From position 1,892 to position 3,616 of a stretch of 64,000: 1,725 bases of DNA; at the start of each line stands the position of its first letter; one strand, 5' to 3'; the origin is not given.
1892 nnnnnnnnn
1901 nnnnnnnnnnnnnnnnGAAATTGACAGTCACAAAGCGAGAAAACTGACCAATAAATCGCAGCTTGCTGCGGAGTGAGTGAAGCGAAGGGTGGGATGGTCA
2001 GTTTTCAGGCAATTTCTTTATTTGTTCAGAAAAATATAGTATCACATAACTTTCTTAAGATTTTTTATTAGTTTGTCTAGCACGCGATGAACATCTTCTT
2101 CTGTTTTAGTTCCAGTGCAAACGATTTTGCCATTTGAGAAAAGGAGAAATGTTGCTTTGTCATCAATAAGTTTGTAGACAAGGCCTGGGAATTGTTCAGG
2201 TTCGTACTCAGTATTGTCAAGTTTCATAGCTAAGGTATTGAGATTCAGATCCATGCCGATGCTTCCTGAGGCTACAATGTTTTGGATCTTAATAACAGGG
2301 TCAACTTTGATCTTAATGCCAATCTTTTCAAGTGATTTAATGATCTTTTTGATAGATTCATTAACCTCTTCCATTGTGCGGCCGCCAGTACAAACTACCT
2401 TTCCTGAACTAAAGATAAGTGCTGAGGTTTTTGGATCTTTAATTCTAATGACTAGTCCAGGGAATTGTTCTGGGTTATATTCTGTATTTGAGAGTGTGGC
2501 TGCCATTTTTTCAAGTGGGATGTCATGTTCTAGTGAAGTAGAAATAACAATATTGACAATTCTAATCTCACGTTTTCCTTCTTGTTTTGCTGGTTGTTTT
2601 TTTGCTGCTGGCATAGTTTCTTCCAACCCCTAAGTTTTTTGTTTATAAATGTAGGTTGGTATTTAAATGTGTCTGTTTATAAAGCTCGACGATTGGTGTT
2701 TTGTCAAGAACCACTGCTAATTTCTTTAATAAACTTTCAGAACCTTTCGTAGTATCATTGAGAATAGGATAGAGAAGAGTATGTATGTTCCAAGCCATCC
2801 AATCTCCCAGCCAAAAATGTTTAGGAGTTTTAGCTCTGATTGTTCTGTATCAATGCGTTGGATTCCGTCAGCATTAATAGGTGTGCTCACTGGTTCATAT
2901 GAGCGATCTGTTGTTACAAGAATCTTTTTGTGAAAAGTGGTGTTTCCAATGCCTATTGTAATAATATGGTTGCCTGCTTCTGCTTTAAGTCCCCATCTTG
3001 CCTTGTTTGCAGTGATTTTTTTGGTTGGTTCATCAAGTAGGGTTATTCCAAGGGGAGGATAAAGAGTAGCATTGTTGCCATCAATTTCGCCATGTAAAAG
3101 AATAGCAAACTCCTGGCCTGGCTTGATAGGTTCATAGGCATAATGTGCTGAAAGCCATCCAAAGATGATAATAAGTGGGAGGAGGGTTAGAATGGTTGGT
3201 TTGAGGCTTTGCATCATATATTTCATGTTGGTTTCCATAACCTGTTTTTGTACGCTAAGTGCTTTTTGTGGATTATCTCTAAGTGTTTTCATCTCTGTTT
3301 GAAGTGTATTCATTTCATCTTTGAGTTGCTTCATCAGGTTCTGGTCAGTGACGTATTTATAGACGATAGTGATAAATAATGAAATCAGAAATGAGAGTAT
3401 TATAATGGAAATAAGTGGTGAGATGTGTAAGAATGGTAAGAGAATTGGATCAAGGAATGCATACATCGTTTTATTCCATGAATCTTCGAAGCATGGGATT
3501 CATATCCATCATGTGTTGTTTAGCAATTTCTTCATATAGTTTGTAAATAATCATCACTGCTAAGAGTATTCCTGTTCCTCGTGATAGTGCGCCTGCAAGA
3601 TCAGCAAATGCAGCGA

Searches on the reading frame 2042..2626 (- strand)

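Call 69: search_protein_families(library=pfam, proteins=[window:2042-2626:-])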
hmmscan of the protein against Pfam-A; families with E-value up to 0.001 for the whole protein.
window:2042-2626:- (194 aa): 2 families
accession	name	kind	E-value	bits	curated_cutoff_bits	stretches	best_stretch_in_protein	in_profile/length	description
PF00352.27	TBP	-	5.5e-62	206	22.9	2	112-192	2-84/85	Transcription factor TFIID (or TATA-binding protein, TBP)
PF11858.14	DUF3378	-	5e-05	23.8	27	0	38-88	11-60/76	Domain of unknown function (DUF3378)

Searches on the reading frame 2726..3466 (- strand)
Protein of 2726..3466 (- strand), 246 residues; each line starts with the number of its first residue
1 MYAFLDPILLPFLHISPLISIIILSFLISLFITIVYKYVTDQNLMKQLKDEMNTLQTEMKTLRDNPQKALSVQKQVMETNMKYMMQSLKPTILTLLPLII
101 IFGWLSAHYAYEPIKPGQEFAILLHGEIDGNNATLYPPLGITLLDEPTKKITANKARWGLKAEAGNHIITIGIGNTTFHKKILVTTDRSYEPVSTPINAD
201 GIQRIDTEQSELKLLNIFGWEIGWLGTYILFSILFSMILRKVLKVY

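Call 69: search_protein_families(library=pfam, proteins=[window:2726-3466:-])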
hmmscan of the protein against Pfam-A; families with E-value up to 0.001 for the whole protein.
window:2726-3466:- (246 aa): 4 families
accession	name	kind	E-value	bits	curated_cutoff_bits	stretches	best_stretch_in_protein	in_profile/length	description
PF01956.21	EMC3_TMCO1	-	1.6e-16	61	27.1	1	5-111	4-114/169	Integral membrane protein EMC3/TMCO1-like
PF09991.14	DUF2232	-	4.3e-05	23.3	27.8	1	18-101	88-173/290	Predicted membrane protein (DUF2232)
PF13858.11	DUF4199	-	0.00019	22.4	32.3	1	21-105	74-154/165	Protein of unknown function (DUF4199)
PF02096.25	60KD_IMP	-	0.00021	21.8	35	1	19-107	3-89/163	60Kd inner membrane protein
